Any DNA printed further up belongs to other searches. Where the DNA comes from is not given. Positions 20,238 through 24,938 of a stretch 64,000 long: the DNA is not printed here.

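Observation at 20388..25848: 1472-aa coiled-coil protein with histone-H1-like K/A/P N-terminal tail, translationally coupled to a two-TM membrane protein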

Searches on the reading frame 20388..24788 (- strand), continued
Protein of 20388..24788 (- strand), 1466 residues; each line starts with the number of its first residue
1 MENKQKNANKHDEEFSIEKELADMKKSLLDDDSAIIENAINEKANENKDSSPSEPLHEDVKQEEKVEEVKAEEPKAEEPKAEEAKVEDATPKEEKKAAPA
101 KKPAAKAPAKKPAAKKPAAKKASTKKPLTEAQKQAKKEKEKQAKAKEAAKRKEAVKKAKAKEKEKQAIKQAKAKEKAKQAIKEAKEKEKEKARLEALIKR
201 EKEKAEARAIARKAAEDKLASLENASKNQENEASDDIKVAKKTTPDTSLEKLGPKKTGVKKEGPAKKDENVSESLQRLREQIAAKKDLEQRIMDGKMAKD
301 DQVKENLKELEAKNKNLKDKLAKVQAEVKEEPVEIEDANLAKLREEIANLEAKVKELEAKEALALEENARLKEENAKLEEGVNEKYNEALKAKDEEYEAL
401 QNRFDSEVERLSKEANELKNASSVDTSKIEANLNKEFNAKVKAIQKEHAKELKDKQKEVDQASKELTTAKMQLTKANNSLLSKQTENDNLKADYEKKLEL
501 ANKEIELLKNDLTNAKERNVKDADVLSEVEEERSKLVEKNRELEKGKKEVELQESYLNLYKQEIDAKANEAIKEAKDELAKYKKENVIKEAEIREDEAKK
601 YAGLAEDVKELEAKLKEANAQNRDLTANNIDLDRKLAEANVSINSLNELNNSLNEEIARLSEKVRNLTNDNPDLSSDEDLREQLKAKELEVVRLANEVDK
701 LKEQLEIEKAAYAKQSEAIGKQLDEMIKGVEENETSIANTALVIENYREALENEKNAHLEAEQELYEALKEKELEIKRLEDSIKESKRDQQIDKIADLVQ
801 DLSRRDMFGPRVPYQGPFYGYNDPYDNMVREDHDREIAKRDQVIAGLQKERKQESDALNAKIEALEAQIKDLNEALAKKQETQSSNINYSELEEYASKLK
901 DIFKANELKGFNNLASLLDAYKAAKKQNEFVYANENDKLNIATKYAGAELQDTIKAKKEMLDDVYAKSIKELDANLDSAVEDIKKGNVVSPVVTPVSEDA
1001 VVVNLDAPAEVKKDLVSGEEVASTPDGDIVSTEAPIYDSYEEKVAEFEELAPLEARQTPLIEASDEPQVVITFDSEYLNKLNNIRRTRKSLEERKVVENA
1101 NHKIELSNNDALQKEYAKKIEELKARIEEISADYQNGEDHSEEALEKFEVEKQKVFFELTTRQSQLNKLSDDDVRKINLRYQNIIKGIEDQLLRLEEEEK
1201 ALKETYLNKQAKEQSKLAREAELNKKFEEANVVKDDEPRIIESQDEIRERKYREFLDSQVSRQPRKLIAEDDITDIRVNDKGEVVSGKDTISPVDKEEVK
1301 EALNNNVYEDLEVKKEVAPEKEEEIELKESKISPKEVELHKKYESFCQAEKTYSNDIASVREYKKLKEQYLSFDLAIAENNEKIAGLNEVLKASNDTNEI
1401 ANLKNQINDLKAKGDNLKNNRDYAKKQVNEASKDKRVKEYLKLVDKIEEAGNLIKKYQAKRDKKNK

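Call 61: search_protein_families(library=phrogs, proteins=[window:20388-24788:-], max_evalue=0.01)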
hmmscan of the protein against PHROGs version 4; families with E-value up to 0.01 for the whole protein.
window:20388-24788:- (1466 aa): 0 families

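Call 73: search_solved_structures(query=A6, max_evalue=0.01)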
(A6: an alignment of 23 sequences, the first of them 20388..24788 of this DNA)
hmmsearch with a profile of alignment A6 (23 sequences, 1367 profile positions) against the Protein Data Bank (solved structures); distinct sequences matched with E-value up to 0.01: 50.
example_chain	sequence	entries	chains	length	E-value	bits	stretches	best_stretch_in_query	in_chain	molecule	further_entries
8pr5_A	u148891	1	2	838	1.5e-10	42.5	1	288-590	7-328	Dynactin subunit 1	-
9b7j_s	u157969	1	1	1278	2e-10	42.1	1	288-679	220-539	Dynactin subunit 1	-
9b7j_S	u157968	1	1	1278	2e-10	42.1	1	288-679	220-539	Dynactin subunit 1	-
30dr_S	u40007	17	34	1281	2e-08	35.5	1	288-679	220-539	Dynactin subunit 1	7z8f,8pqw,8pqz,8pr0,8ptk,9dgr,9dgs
6znl_Z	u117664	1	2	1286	1.8e-07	32.4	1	288-679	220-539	Dynactin subunit 1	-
8rve_0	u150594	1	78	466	2.7e-06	28.4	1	414-698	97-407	Vimentin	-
3jbh_A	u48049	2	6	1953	1.4e-05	26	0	410-707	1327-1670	MYOSIN 2 HEAVY CHAIN STRIATED MUSCLE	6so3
9g3y_o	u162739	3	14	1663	1.5e-05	25.9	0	364-661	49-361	CDK5 regulatory subunit-associated protein 2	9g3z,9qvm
3s84_A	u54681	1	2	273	1.8e-05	25.7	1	441-667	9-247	Apolipoprotein A-IV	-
6oei_A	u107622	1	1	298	4.5e-05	24.4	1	352-442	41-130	Spindle pole body component SPC42,Sigma-54-dependent transcriptional regulator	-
9e5c_1c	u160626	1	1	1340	4.8e-05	24.3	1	378-750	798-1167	CMF5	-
9ijj_A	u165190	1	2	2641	7.2e-05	23.7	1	89-203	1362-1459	Cilia and flagella associated protein 46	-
9e5c_1b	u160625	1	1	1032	0.00018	22.4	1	324-652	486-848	Cilia- and flagella-associated protein 58 central coiled coil domain-containing protein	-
8afl_A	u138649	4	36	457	0.00019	22.3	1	413-681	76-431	Crescentin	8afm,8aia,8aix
6ysy_A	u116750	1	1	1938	0.0002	22.2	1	384-706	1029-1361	Myosin-4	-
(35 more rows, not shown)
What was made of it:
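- On SMC / MukB / RecN / Rad50 ATPases: PDB profile hits to SMC and Rad50 are restricted to arm segments and rank below dynactin, vimentin and myosin (call 73).
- Closest known: Scy / FilP. Same: The rod profile gives a weak hit to crescentin (E=1.9e-4, call 73).
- It alone draws profile hits to unrelated canonical coiled coils (call 73). The A6 profile hits vimentin and crescentin rods (call 73). The profile hits are equally good to non-filament coiled coils such as dynactin, myosin, Ndc80 and SMC arms (call 73). There are weak profile hits to SMC5/6 and SMC2 arms and to the Rad50 coiled coil (call 73).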
